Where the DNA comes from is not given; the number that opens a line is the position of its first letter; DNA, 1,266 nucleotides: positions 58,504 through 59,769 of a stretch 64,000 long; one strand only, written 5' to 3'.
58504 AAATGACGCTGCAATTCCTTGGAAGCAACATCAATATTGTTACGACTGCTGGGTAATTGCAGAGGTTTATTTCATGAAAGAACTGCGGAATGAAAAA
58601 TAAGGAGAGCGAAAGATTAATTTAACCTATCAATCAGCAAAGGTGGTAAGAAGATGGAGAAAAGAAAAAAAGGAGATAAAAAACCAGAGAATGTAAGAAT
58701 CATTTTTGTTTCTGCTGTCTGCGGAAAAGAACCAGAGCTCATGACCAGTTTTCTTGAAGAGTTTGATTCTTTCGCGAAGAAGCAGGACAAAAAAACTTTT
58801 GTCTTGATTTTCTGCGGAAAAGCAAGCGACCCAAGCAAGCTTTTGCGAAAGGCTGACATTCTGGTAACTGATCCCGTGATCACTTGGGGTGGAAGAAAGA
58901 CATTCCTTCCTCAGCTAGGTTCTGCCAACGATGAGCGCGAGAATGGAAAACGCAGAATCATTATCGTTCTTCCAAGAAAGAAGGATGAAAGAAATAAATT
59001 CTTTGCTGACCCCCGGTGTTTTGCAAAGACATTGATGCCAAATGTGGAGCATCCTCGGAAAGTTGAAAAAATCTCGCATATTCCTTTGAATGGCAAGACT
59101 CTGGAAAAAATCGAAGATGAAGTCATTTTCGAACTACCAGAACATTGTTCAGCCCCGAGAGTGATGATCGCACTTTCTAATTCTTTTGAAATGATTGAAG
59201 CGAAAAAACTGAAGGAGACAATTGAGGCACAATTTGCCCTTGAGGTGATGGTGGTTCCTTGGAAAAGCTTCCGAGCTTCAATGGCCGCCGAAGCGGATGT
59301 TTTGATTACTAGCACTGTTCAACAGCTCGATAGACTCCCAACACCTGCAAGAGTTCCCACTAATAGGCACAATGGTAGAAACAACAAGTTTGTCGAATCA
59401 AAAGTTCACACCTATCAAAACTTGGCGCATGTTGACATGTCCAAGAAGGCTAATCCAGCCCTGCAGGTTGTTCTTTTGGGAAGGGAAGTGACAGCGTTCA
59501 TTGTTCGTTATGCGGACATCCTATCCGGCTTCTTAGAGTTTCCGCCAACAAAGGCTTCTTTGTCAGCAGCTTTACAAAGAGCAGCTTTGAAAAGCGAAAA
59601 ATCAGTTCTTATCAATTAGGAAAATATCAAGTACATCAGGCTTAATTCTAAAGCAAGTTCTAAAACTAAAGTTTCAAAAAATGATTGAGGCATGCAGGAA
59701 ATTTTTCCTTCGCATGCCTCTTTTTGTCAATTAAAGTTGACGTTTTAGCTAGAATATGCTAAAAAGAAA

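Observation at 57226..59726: GC-richer four-gene island of unknown function with receiver-like folds, bounded by a hairpin/promoter and a strong terminator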

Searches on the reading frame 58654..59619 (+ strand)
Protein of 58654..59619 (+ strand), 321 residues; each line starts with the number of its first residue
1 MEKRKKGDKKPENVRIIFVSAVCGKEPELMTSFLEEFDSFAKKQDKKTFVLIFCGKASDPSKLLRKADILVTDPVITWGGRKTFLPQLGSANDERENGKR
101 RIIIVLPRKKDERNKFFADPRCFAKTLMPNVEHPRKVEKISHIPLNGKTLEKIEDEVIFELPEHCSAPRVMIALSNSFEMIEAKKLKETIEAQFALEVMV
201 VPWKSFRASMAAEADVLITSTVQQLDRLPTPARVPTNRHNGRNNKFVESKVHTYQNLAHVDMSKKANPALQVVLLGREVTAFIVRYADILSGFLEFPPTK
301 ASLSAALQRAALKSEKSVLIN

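Call 5: search_protein_families(library=pfam, proteins=[window:58654-59619:+], max_evalue=1)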
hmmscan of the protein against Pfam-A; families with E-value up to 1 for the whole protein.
window:58654-59619:+ (321 aa): 1 family
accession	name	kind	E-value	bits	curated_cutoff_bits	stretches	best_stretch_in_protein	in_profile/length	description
PF01861.22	BpsA_C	-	0.12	12.1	27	1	40-86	86-132/243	Branched-chain polyamine synthase A C-terminal domain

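Call 6: search_protein_families(library=ncbifam, proteins=[window:58654-59619:+], max_evalue=1)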
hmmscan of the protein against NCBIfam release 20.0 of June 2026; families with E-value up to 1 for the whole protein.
window:58654-59619:+ (321 aa): 0 families

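Call 7: search_protein_families(library=padloc, proteins=[window:58654-59619:+], max_evalue=1)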
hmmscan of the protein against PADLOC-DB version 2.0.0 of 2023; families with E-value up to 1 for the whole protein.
window:58654-59619:+ (321 aa): 0 families

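Call 8: search_protein_families(library=phrogs, proteins=[window:58654-59619:+], max_evalue=1)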
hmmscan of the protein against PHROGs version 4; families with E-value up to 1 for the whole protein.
window:58654-59619:+ (321 aa): 1 family
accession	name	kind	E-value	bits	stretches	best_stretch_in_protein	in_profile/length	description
phrog_23656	-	head and packaging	0.034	14.8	1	247-286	58-97/175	virion structural protein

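Call 9: find_homologous_proteins(query=window:58654-59619:+, max_evalue=0.01)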
Query window:58654-59619:+ (321 aa): 1 proteins with E <= 0.01 among 1667 candidates.
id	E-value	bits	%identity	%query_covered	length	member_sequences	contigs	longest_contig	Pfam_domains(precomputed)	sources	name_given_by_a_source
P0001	2.4e-207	705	100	100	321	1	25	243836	-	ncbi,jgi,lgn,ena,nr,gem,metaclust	ncbi:hypothetical protein HN784_03705 [bacterium]|jgi:hypothetical protein|nr:hypothetical protein [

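Call 10: find_encoding_contigs(protein=P0001, flank=10000, max_places=10)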
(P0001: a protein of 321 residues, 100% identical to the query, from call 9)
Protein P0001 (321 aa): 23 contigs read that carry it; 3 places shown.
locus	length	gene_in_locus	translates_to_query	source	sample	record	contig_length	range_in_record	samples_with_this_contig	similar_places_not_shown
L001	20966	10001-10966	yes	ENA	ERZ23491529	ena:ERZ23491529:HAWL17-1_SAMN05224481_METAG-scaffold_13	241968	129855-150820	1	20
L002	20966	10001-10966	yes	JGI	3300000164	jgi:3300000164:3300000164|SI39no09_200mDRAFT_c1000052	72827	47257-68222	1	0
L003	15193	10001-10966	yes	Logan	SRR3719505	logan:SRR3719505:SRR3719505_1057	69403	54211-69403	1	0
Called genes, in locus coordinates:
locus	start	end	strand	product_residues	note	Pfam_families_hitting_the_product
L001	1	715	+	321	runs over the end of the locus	PF00231:ATP-synt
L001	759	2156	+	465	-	PF02874:ATP-synt_ab_N, PF00006:ATP-synt_ab, PF22919:ATP-synt_VA_C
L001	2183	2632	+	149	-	PF02823:ATP-synt_DE_N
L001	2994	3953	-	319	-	-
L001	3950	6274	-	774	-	PF00932:LTD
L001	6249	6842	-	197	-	-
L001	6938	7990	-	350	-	PF12389:Peptidase_M73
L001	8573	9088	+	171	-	-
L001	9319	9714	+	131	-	-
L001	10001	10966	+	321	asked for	-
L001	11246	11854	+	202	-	-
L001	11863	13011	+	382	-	PF13439:Glyco_transf_4, PF20706:GT4-conflict, PF00534:Glycos_transf_1, PF13692:Glyco_trans_1_4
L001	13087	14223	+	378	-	PF13439:Glyco_transf_4, PF20706:GT4-conflict (weak), PF00534:Glycos_transf_1, PF13692:Glyco_trans_1_4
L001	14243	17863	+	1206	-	PF13196:DUF4012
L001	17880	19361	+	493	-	PF01564:Spermine_synth (weak)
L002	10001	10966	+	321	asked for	-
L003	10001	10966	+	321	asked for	-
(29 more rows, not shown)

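Call 23: search_protein_representatives(protein=window:58654-59619:+)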
Query: 321 residues. Proteins with E-value up to 0.001 (for the whole library): 5; up to 1e-10: 4; up to 1e-30: 2. The best 5 are listed.
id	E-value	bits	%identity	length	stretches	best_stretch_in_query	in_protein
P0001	7.6e-208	705.0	100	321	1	1-321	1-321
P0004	4.1e-33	131.4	32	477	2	3-312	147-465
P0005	1.1e-13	67.6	34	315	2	12-127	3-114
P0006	1.6e-11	60.5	24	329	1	6-316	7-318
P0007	4.6e-04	36.1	25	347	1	12-313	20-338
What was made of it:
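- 58654..59619 (+): p321: basic (net charge +14) protein with tandem receiver-fold domains.
- The N-domain (about residues 14-132) is a (beta-alpha)4 unit. Its invariant residues are S20, D68, D73 (at the end of beta3), G79, P107, R113 and F117.
- A low-confidence linker spans residues 135-165.
- The C-domain (about residues 170-319) is a (beta-alpha)5 unit with no Asp at the acceptor position. It carries an R/K-rich disordered insert at 223-253 and an invariant Pro297 in the beta5 loop. The exhaustive HMMER search found 4 distant homologues among 1.84 billion representatives (call 23).
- The exhaustive HMMER search gives only 4 distant p321 relatives (call 23).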

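Call 25: find_encoding_contigs(protein=P0004, flank=10000, max_places=5)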
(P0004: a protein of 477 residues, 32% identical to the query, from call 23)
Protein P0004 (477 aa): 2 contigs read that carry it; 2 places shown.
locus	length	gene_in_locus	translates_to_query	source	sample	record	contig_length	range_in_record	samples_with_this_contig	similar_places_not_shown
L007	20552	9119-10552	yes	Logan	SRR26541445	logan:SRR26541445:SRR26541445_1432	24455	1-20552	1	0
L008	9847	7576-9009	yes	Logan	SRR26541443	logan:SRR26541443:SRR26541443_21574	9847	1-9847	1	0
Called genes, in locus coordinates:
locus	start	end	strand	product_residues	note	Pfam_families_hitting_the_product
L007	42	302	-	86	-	-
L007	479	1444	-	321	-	-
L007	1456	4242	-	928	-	PF00932:LTD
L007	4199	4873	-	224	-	PF00717:Peptidase_S24 (weak)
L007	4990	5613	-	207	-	PF12389:Peptidase_M73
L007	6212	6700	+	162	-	-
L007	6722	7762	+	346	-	-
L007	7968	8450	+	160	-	-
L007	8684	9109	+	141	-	-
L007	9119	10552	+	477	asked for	-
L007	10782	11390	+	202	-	-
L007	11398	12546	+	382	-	PF13439:Glyco_transf_4, PF20706:GT4-conflict, PF00534:Glycos_transf_1, PF13692:Glyco_trans_1_4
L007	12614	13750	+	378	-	PF13439:Glyco_transf_4, PF20706:GT4-conflict (weak), PF00534:Glycos_transf_1, PF13692:Glyco_trans_1_4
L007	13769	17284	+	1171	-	PF13196:DUF4012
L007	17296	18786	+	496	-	PF01564:Spermine_synth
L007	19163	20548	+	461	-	PF28494:GlyRS_ins_1 (faint), PF00587:tRNA-synt_2b, PF03129:HGTP_anticodon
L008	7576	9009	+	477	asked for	-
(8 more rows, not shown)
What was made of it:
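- L007 also keeps the LTD-SipW-TasA genes on the other side (call 25).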

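Call 26: find_encoding_contigs(protein=P0005, flank=10000, max_places=4)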
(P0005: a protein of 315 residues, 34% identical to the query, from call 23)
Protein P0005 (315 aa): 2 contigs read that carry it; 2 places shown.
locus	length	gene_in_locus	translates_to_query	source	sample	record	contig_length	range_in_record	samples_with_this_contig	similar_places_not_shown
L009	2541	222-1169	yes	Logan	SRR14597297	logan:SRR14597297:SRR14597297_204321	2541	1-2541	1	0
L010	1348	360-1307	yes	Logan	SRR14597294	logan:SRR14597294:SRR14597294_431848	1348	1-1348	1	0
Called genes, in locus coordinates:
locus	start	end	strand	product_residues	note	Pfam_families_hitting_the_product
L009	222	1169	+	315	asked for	-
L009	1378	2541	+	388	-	?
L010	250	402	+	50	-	-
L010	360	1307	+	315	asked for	-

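Call 27: find_encoding_contigs(protein=P0006, flank=10000, max_places=4)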
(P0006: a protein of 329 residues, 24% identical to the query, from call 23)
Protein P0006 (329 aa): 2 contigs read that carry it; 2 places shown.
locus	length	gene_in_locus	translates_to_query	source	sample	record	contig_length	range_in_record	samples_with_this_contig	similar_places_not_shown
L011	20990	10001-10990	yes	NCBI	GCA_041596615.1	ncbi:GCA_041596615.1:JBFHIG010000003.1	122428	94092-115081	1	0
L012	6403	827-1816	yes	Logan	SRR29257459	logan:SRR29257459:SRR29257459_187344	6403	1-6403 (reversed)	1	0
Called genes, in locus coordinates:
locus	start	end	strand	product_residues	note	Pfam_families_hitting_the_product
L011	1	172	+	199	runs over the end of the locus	-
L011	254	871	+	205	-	PF00717:Peptidase_S24 (weak)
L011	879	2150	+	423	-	PF00932:LTD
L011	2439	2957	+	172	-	-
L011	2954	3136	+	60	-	-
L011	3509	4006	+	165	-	-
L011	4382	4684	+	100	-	-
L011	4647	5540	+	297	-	-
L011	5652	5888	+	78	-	-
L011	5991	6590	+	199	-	-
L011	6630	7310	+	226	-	-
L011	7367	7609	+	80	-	-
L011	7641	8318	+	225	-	-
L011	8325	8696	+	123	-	-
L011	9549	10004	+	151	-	-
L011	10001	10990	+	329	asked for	-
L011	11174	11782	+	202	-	-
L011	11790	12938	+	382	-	PF13439:Glyco_transf_4, PF20706:GT4-conflict, PF00534:Glycos_transf_1, PF13692:Glyco_trans_1_4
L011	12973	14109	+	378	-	PF13439:Glyco_transf_4, PF00534:Glycos_transf_1, PF20706:GT4-conflict, PF13692:Glyco_trans_1_4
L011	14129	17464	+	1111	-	PF13196:DUF4012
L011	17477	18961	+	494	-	PF01564:Spermine_synth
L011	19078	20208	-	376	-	PF01757:Acyl_transf_3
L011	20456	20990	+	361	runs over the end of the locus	-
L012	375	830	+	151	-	-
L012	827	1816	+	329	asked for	-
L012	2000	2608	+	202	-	-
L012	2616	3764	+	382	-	PF13439:Glyco_transf_4, PF20706:GT4-conflict, PF00534:Glycos_transf_1, PF13692:Glyco_trans_1_4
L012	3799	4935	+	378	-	PF13439:Glyco_transf_4, PF00534:Glycos_transf_1, PF20706:GT4-conflict, PF13692:Glyco_trans_1_4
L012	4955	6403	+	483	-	?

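Call 28: find_encoding_contigs(protein=P0007, flank=10000, max_places=4)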
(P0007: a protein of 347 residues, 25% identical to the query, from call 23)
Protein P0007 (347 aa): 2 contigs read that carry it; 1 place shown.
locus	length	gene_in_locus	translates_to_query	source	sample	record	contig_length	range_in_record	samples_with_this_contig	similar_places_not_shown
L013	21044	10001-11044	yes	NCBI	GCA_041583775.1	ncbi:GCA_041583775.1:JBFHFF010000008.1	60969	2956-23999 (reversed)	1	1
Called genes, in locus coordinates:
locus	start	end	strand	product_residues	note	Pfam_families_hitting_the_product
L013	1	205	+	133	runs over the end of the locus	PF01467:CTP_transf_like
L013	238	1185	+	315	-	PF01501:Glyco_transf_8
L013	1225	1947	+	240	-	PF01066:CDP-OH_P_transf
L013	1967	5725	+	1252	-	PF02018:CBM_4_9 (faint)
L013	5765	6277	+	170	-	-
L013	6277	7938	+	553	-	-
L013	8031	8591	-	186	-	-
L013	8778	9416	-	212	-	-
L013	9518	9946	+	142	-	-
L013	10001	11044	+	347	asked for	-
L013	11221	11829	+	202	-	-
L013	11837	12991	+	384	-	PF13439:Glyco_transf_4, PF20706:GT4-conflict, PF00534:Glycos_transf_1, PF13692:Glyco_trans_1_4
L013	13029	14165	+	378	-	PF13439:Glyco_transf_4, PF20706:GT4-conflict, PF00534:Glycos_transf_1, PF13692:Glyco_trans_1_4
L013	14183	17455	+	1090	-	PF13196:DUF4012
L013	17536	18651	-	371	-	PF01757:Acyl_transf_3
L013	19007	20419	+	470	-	PF00587:tRNA-synt_2b, PF03129:HGTP_anticodon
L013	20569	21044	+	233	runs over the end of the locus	PF01553:Acyltransferase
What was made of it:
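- Gene content changes between species in the segment upstream of the pair (calls 25, 27, 28).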

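Call 39: search_solved_structures(query=A2, max_evalue=10, show_alignments=3)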
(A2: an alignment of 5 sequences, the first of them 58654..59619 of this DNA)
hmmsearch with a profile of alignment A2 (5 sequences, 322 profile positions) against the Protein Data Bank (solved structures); distinct sequences matched with E-value up to 10: 3.
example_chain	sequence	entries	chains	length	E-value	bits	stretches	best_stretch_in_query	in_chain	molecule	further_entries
8kac_A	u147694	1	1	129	0.054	15.9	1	179-228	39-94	De novo design protein -NX1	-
3sds_A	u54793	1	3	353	0.2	14.1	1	55-119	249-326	Ornithine carbamoyltransferase, mitochondrial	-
2r7a_A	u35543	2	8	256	0.46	12.8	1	71-138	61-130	Bacterial heme binding protein | Periplasmic HEME binding protein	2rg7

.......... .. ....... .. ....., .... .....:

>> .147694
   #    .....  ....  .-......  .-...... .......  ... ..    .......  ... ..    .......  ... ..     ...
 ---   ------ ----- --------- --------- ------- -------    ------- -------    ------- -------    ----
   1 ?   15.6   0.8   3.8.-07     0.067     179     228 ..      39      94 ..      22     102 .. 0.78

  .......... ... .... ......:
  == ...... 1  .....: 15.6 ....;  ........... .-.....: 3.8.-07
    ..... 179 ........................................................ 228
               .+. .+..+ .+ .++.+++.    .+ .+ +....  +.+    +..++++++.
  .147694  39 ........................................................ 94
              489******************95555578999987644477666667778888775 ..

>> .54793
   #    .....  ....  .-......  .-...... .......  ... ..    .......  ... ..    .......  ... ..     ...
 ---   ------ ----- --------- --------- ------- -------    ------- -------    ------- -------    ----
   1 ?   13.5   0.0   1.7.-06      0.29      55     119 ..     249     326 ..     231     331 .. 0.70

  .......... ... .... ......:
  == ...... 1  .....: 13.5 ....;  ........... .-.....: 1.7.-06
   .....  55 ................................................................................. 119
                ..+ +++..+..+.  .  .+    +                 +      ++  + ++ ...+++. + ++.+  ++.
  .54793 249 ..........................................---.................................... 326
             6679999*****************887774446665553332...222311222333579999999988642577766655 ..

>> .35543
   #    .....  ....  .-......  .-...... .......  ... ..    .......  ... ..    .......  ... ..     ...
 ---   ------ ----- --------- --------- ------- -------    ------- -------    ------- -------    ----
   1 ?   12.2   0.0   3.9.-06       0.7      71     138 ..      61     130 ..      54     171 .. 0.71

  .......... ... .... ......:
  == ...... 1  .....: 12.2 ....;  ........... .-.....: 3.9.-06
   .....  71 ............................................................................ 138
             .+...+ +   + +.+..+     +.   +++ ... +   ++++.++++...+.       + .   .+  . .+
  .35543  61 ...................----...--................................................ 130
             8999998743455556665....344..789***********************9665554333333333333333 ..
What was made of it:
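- A weak OTCase-like motif match was seen at E 0.2 (call 39).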

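Call 46: predict_structure(alignment_id=A2)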
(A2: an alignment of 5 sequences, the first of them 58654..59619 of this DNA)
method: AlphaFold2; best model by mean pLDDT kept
length: 321 residues; sequences in the alignment: 5
mean_pLDDT: 63.8   pTM: 0.43
mean pLDDT of the five models: 63.8, 62.6, 60.8, 60.1, 39.3
residues with pLDDT >= 90: 0; 70-90: 148; 50-70: 93; < 50: 80
segments of 3 or more residues with pLDDT < 50: 1-11, 135-165, 223-253, 315-321
pLDDT, mean of each block of 10 residues (from residue 1): 37 75 68 78 67 70 79 69 67 61 73 73 70 47 35 33 61 73 81 77 80 85 46 42 37 55 83 72 65 72 69 45 31
secondary structure, 60 per line:
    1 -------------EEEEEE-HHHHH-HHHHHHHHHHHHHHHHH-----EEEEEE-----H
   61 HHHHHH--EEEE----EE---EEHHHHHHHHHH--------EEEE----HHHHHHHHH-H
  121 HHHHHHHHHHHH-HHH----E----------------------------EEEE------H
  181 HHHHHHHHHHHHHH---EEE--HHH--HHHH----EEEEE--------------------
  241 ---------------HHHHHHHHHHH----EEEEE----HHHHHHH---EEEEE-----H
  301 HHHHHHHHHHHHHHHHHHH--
elements in order: E14-19 H21-25 H27-43 E49-54 H60-66 E69-72 H84-93 E102-105 H110-118 H120-132 E170-173 H180-194 E198-200 H208-211 E216-220 H256-266 E271-275 H280-286 E290-294 H300-319
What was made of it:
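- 58654..59619 (+): AF2 model: pLDDT 63.8, pTM 0.43 (call 46).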
